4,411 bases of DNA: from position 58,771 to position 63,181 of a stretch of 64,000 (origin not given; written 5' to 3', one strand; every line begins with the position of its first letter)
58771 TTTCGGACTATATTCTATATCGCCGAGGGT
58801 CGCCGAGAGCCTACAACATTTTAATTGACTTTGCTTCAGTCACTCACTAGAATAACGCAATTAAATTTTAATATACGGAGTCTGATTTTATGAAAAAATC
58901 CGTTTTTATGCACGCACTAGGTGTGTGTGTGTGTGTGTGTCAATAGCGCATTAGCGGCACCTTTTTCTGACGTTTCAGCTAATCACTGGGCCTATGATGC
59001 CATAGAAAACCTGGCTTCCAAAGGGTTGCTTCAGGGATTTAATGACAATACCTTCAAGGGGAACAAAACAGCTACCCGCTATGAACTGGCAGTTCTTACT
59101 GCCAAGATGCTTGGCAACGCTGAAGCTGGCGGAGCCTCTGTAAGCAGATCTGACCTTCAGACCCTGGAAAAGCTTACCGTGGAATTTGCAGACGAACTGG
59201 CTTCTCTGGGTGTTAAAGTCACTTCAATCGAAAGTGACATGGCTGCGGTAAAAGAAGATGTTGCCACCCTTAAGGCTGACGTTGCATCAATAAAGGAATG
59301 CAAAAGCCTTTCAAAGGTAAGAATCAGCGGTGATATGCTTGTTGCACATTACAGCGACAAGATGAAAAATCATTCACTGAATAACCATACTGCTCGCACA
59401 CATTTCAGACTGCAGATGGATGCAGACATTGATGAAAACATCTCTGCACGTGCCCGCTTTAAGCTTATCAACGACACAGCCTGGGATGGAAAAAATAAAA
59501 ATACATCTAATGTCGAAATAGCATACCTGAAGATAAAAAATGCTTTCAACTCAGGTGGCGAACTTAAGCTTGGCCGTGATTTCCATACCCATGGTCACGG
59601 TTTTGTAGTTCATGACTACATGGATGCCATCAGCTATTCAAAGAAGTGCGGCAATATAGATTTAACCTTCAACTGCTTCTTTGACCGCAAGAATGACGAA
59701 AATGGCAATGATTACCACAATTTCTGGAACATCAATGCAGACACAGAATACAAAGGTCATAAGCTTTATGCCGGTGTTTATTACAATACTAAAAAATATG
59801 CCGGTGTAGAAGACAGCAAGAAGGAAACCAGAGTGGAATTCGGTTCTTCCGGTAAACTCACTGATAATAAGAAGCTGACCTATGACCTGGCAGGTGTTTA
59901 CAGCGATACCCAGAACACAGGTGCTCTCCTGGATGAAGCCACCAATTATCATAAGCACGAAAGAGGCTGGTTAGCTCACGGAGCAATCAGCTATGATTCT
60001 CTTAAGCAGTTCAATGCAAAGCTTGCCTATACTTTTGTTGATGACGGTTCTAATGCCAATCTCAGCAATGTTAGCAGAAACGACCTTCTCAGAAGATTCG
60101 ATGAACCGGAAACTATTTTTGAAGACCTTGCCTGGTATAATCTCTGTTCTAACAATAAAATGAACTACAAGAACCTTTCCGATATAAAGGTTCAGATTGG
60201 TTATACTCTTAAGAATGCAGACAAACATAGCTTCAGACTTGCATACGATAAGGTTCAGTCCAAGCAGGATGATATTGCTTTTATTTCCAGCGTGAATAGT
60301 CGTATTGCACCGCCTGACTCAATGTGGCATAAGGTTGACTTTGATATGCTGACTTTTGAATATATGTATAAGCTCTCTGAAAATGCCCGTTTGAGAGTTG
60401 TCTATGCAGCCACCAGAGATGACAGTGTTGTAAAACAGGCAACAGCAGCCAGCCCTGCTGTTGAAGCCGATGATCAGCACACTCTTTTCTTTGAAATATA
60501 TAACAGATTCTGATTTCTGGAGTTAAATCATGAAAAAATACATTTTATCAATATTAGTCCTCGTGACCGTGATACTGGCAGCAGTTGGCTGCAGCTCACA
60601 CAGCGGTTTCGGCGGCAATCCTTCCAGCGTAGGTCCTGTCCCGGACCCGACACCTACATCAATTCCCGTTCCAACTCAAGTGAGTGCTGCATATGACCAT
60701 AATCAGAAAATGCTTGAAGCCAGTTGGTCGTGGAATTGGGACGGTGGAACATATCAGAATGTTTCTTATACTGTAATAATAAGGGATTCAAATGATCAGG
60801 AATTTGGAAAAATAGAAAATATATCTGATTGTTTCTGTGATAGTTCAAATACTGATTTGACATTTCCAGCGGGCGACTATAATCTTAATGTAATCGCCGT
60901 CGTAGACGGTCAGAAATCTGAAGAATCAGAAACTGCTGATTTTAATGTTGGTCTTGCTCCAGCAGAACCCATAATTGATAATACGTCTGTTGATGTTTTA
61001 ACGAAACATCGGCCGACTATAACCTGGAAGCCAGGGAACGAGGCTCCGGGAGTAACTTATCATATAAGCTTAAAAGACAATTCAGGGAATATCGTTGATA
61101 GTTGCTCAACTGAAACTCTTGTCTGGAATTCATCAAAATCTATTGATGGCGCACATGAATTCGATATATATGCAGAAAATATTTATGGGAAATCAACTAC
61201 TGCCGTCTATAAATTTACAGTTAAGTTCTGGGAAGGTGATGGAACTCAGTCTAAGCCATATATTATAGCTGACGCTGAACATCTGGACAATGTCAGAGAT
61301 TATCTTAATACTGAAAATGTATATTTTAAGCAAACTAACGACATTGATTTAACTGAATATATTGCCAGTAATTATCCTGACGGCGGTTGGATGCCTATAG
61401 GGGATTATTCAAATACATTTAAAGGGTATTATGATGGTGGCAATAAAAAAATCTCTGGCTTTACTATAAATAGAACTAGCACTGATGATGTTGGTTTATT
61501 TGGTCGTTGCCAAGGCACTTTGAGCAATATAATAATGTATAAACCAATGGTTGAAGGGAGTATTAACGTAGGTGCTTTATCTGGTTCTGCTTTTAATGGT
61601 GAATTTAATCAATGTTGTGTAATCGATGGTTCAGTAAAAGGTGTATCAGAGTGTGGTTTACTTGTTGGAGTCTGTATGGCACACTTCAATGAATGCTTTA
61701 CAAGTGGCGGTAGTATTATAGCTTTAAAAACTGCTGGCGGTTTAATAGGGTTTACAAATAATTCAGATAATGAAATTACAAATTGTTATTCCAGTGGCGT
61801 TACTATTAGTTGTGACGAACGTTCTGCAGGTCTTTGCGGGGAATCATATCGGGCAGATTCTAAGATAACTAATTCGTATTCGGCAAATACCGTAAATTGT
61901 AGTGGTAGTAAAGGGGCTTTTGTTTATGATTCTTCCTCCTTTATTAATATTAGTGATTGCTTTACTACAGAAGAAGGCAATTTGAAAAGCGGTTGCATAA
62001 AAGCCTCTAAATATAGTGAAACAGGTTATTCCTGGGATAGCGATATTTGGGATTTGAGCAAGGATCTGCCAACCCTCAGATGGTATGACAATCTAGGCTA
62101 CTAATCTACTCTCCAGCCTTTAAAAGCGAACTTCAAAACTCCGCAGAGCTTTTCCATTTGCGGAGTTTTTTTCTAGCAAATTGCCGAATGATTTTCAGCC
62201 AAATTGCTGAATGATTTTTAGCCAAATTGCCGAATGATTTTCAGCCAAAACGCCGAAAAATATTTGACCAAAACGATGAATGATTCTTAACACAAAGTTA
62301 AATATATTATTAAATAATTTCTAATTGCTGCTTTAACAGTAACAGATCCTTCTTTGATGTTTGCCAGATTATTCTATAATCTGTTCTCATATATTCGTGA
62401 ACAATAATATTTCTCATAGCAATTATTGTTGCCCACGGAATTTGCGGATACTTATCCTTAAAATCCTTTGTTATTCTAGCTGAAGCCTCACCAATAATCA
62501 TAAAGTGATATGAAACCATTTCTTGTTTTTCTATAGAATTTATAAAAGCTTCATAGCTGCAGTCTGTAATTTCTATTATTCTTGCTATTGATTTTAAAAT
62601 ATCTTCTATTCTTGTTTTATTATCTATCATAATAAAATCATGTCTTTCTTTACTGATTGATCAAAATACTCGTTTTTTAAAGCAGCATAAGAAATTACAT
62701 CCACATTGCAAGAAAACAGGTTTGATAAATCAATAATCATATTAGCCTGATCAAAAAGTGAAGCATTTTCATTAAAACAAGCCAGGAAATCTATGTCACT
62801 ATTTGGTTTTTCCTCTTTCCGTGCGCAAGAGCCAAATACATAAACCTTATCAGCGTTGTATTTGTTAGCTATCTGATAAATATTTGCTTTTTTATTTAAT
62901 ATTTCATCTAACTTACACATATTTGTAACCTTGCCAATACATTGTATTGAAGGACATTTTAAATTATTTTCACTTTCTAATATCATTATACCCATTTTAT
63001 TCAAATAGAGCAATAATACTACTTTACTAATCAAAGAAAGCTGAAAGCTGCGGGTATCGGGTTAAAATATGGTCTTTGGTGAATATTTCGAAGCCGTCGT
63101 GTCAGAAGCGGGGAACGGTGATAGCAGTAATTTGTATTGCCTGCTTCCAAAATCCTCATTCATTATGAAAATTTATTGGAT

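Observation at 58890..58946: (GT)10 tract in the signal-peptide codons puts an OmpM-like SLH porin out of frame: candidate phase-variation switch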

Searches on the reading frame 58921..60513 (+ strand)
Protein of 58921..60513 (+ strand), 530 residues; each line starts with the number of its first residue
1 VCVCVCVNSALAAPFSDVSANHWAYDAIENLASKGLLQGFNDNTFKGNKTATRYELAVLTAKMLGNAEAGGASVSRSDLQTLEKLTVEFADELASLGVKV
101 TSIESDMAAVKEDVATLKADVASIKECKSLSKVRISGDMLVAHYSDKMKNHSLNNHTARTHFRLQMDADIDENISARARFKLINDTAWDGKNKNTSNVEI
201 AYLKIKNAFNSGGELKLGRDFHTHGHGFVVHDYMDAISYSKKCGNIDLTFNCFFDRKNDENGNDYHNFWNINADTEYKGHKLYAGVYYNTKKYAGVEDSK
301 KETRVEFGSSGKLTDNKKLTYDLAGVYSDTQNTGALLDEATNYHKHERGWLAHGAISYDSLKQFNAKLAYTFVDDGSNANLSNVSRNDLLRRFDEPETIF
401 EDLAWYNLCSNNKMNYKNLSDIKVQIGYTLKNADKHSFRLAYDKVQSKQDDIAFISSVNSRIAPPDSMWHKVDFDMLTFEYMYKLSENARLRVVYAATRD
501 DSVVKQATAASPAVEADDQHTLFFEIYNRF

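Call 7: list_cluster_members(proteins=[P0001, P0002, window:58921-60513:+])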
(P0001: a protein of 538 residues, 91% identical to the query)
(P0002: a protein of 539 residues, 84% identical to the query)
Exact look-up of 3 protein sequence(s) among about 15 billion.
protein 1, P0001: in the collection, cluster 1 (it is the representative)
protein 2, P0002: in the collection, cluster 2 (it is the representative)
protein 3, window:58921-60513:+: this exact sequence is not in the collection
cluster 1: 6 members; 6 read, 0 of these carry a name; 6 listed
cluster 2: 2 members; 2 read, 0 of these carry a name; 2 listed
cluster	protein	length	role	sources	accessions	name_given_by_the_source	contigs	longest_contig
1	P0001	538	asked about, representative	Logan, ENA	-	-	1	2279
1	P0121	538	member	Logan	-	-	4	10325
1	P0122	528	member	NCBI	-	-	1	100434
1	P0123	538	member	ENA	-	-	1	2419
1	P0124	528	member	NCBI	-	-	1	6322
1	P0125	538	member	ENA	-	-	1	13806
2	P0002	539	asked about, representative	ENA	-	-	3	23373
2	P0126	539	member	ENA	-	-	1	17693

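Call 11: find_encoding_contigs(protein=P0124, flank=10000, max_places=10)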
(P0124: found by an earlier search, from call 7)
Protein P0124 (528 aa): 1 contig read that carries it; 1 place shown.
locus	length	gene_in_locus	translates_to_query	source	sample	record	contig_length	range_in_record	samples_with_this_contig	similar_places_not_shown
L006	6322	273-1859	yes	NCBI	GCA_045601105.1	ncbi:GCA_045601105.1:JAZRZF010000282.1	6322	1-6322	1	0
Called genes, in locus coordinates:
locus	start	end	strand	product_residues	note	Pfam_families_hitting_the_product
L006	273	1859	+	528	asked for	PF00395:SLH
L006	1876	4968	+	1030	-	-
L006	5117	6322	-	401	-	?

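Call 12: find_encoding_contigs(protein=P0122, flank=10000, max_places=10)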
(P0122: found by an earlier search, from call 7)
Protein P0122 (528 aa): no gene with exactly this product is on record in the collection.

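Call 27: find_related_loci(query=A1, collection=genome_contigs, flank=3000)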
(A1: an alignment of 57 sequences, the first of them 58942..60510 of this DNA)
Query A1 (523 aa) in genome_contigs; peptide patterns used: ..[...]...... (x = any residue, [..] = any of these).
119 stretches matched a pattern; 101 encode a relative of the query (tblastn E <= 1e-3); the best 80 are kept; 76 distinct loci.
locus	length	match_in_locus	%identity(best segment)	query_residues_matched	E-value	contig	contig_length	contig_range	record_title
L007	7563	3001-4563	48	2-523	1e-151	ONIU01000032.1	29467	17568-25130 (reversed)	uncultured bacterium isolate RUG334 genome assembly, contig: scaffold_1383, whole genome shotgun sequence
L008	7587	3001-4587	48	3-523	7e-149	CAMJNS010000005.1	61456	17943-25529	MAG: uncultured bacterium isolate SRR12081303_bin.101_metaWRAP_v1.3_MAG genome assembly, contig: ERZ12289767.653, whole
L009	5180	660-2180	48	7-523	3e-146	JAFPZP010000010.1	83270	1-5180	MAG: Candidatus Riflebacteria bacterium isolate RGIG1619 Goat_Abomasum.Co__c231170, whole genome shotgun sequence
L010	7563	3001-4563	48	2-523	1e-145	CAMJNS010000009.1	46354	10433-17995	MAG: uncultured bacterium isolate SRR12081303_bin.101_metaWRAP_v1.3_MAG genome assembly, contig: ERZ12289767.1046, whole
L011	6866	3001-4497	48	2-492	5e-143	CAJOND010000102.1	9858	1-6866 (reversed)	Candidatus Riflebacteria bacterium isolate Reindeer_2_mag_167 genome assembly, contig: scaffold_6611, whole genome shotg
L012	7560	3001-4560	48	3-523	2e-142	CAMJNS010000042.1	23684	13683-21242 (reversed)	MAG: uncultured bacterium isolate SRR12081303_bin.101_metaWRAP_v1.3_MAG genome assembly, contig: ERZ12289767.3093, whole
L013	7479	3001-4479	50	8-492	5e-148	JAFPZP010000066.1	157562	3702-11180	MAG: Candidatus Riflebacteria bacterium isolate RGIG1619 Goat_Abomasum.Co__c1661008, whole genome shotgun sequence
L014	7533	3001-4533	49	42-523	4e-139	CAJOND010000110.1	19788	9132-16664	Candidatus Riflebacteria bacterium isolate Reindeer_2_mag_167 genome assembly, contig: scaffold_7495, whole genome shotg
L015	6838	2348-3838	47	35-523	7e-131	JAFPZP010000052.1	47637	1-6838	MAG: Candidatus Riflebacteria bacterium isolate RGIG1619 Goat_Abomasum.Co__c1225346, whole genome shotgun sequence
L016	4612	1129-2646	44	8-523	7e-132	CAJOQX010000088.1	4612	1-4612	Candidatus Riflebacteria bacterium isolate Rumen_Coassembly_mag_344 genome assembly, contig: k87_4226956, whole genome s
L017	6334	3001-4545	41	3-523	8e-122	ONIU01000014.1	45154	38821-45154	uncultured bacterium isolate RUG334 genome assembly, contig: scaffold_717, whole genome shotgun sequence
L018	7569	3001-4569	42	3-523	9e-120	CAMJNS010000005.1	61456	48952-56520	MAG: uncultured bacterium isolate SRR12081303_bin.101_metaWRAP_v1.3_MAG genome assembly, contig: ERZ12289767.653, whole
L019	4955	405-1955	43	5-495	9e-119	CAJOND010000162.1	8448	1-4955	Candidatus Riflebacteria bacterium isolate Reindeer_2_mag_167 genome assembly, contig: scaffold_21329, whole genome shot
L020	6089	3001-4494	43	3-488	3e-118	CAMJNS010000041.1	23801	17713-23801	MAG: uncultured bacterium isolate SRR12081303_bin.101_metaWRAP_v1.3_MAG genome assembly, contig: ERZ12289767.3073, whole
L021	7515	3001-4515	39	3-488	9e-109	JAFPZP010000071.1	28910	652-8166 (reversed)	MAG: Candidatus Riflebacteria bacterium isolate RGIG1619 Goat_Abomasum.Co__c1801985, whole genome shotgun sequence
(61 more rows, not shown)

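Call 29: find_related_loci(query=window:58942-60510:+, collection=metagenome_contigs, flank=3000)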
Query window:58942-60510:+ (523 aa) in metagenome_contigs; peptide patterns used: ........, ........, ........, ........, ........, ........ (x = any residue, [..] = any of these).
318 stretches matched a pattern; 246 encode a relative of the query (tblastn E <= 1e-3); the best 80 are kept; 79 distinct loci.
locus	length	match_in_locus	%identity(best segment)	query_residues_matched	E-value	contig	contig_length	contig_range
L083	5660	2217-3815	36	2-520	4e-86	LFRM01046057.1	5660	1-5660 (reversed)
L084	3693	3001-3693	41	2-218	2e-42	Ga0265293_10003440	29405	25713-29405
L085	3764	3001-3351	47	2-111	4e-29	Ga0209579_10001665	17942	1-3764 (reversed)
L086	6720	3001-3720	30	2-241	5e-29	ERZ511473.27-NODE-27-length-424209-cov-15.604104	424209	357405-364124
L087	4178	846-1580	31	7-225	1e-28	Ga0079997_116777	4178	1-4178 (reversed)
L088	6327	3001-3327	48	2-104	4e-28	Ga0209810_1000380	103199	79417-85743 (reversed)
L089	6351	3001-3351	46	2-111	3e-28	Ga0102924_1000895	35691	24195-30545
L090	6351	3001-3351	46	2-111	3e-28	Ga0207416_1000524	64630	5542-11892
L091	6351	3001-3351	47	2-111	2e-28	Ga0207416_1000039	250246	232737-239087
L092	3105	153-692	36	2-175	3e-28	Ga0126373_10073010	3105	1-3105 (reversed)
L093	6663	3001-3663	30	4-212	6e-28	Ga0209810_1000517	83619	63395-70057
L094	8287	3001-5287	29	5-232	8e-28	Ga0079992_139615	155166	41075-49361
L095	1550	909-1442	34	7-212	2e-28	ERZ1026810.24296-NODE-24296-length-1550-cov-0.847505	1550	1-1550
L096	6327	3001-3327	47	2-104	2e-27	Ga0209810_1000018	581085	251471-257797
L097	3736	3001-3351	44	2-111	2e-27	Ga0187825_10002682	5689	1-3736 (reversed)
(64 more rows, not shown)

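Call 42: predict_structure(alignment_id=A1)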
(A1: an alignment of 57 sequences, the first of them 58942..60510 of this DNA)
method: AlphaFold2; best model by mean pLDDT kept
length: 523 residues; sequences in the alignment: 57
mean_pLDDT: 79.6   pTM: 0.69
mean pLDDT of the five models: 79.6, 78.7, 77.7, 77.6, 77.1
residues with pLDDT >= 90: 188; 70-90: 196; 50-70: 100; < 50: 39
segments of 3 or more residues with pLDDT < 50: 1-7, 118-122, 376-378, 402-406, 450-459
pLDDT, mean of each block of 10 residues (from residue 1): 41 81 82 56 76 84 73 86 81 55 54 53 74 88 76 88 92 76 54 92 90 90 87 96 87 65 95 96 74 87 95 96 74 75 95 94 91 56 69 76 54 94 91 95 69 45 86 94 93 89 87 91 91
secondary structure, 60 per line:
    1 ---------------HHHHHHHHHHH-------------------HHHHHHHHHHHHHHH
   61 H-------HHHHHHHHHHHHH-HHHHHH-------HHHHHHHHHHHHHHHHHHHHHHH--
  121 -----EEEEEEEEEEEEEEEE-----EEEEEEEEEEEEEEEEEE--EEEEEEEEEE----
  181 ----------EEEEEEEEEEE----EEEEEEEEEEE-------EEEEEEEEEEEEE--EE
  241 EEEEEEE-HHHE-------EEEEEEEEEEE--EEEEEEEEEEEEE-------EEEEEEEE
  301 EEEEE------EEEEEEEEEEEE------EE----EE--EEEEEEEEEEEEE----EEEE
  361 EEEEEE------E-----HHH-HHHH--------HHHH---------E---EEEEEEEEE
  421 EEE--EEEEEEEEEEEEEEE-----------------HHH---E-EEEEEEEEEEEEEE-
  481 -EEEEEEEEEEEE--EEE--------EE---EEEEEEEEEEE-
elements in order: H16-26 H46-61 H69-81 H83-88 H96-118 E126-141 E147-164 E167-176 E191-201 E206-216 E224-236 E239-247 E260-270 E273-285 E293-305 E312-323 E340-352 E357-366 H383-386 H395-398 E412-423 E426-440 E466-479 E482-493 E496-498 E512-522

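Call 47: fold_search(model_id=the predicted structure, library=pdb)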
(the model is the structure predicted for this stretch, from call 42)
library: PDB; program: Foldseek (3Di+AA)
matches with E <= 10: 1042; with E <= 0.001: 375
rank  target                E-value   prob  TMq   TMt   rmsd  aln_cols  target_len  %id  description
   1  5ldv                  4.7e-14  1.00  0.50  0.62   6.9       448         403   11  Crystal Structures of MOMP from Campylobacter jejuni (released 2016-10-26)
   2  5d5d                  7.6e-14  1.00  0.52  0.66   7.1       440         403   11  In meso in situ serial X-ray crystallography structure of AlgE at 100 K (released 2016-01-13)
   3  5ldt_A                9.5e-14  1.00  0.48  0.60   7.2       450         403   12  Crystal Structures of MOMP from Campylobacter jejuni (released 2016-10-26)
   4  8rqp                  1.2e-13  1.00  0.51  0.57   6.9       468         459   12  In meso structure of the alginate exporter, AlgE, from Pseudomonas aeruginosa in 7.10 monoacylglycerol (released 2024-04-03)
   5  4azl_B                1.5e-13  1.00  0.50  0.59   8.5       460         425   12  In meso structure of alginate transporter, AlgE, from Pseudomoas aeruginosa, PAO1, crystal form 2. (released 2013-07-03)
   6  8pz4                  1.7e-13  1.00  0.51  0.56   7.7       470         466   12  Structure of alginate transporter, AlgE, solved at wavelength 2.755 A (released 2023-10-25)
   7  3rbh_C                2.1e-13  1.00  0.51  0.64   6.1       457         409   12  Structure of alginate export protein AlgE from Pseudomonas aeruginosa (released 2011-07-27)
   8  3rbh_D                2.1e-13  1.00  0.50  0.63   6.2       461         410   12  Structure of alginate export protein AlgE from Pseudomonas aeruginosa (released 2011-07-27)
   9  3rbh_A                2.8e-13  1.00  0.50  0.60   6.6       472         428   12  Structure of alginate export protein AlgE from Pseudomonas aeruginosa (released 2011-07-27)
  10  8q2o                  3.8e-13  1.00  0.51  0.57   7.6       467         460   12  Structure of alginate transporter AlgE from P. aeruginosa PAO1 by using Se-MAG for the the lipid cubic phase crystalliza (released 2024-05-15)
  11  8byt_A                4.0e-13  1.00  0.38  0.59   8.7       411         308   13  Outer membrane attachment porin OmpM1 from Veillonella parvula, C3 symmetry (released 2023-11-08)
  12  8bys_A                4.5e-13  1.00  0.39  0.58   9.1       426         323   13  Outer membrane attachment porin OmpM1 from Veillonella parvula, native (released 2023-11-08)
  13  7acg                  4.7e-13  1.00  0.50  0.56   7.6       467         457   12  In meso structure of the alginate exporter, AlgE, from Pseudomonas aeruginosa in 9.8 monoacylglycerol (released 2020-12-16)
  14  4b61_A                6.5e-13  1.00  0.49  0.58   8.2       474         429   12  In meso structure of alginate transporter, AlgE, from Pseudomoas aeruginosa, PAO1. Crystal form 3. (released 2013-07-17)
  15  4xnk                  7.2e-13  1.00  0.50  0.61   7.3       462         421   12  X-ray structure of AlgE1 (released 2015-06-03)
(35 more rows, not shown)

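Call 54: search_protein_families(library=ncbifam, proteins=[window:58942-60510:+], max_evalue=0.01)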
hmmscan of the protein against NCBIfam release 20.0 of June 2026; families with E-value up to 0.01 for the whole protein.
window:58942-60510:+ (523 aa): 1 family
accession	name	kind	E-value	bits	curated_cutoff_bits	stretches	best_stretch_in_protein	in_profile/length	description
NF033921.0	por_somb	subfamily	1.7e-16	59.9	100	1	8-106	7-111/485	iron uptake porin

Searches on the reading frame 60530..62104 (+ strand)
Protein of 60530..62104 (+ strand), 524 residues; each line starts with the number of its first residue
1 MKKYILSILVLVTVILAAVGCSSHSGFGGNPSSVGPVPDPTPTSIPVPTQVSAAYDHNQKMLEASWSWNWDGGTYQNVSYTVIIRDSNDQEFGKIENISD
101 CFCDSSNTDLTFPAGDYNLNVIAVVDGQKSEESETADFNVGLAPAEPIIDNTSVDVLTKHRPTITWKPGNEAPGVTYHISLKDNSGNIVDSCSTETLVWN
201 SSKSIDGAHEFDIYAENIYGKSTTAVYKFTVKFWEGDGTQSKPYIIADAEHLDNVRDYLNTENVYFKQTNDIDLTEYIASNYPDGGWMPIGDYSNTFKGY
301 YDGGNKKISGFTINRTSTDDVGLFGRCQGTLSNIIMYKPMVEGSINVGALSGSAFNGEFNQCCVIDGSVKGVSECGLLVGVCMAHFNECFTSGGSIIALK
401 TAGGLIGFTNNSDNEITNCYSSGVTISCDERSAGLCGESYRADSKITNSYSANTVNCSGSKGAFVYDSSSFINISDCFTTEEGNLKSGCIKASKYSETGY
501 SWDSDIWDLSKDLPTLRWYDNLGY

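Call 4: search_protein_families(library=pfam, proteins=[window:60530-62104:+], max_evalue=0.01)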
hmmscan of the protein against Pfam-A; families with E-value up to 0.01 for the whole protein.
window:60530-62104:+ (524 aa): 2 families
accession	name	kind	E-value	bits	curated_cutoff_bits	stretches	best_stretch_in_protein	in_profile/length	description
PF01108.23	Tissue_fac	-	2.9e-05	24.3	27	0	44-131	21-106/107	Tissue factor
PF07581.17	Glug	-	0.00053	20.7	20.5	0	402-427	5-28/28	The GLUG motif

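Call 31: find_encoding_contigs(protein=window:60530-62104:+, flank=4000, max_places=10)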
Protein window:60530-62104:+ (524 aa): no gene with exactly this product is on record in the collection.

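Call 54: search_protein_families(library=ncbifam, proteins=[window:60530-62104:+], max_evalue=0.01)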
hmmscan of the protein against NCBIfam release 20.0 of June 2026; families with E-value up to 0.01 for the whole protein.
window:60530-62104:+ (524 aa): 0 families

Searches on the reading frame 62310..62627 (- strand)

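Call 58: search_protein_families(library=pfam, proteins=[window:62310-62627:-], max_evalue=0.001)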
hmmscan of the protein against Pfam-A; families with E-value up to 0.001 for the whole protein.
window:62310-62627:- (105 aa): 1 family
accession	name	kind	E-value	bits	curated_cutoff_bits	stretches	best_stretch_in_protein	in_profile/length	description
PF01934.22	HepT-like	-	4.4e-23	81.7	23.5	1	10-103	1-118/120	Ribonuclease HepT-like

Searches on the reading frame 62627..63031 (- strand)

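Call 58: search_protein_families(library=pfam, proteins=[window:62627-63031:-], max_evalue=0.001)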
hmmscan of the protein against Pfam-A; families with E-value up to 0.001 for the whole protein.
window:62627-63031:- (134 aa): 3 families
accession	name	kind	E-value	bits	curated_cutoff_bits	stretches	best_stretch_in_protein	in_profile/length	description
PF18765.7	Polbeta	-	5.5e-13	49.3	26.9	1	50-131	2-85/93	Polymerase beta, Nucleotidyltransferase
PF01909.29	NTP_transf_2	-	2.9e-11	44.1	21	1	60-132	14-91/93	Nucleotidyltransferase domain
PF22600.2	MTPAP-like_central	-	0.00026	21.6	27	1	53-108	31-86/139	Poly(A) RNA polymerase, mitochondrial-like, central palm domain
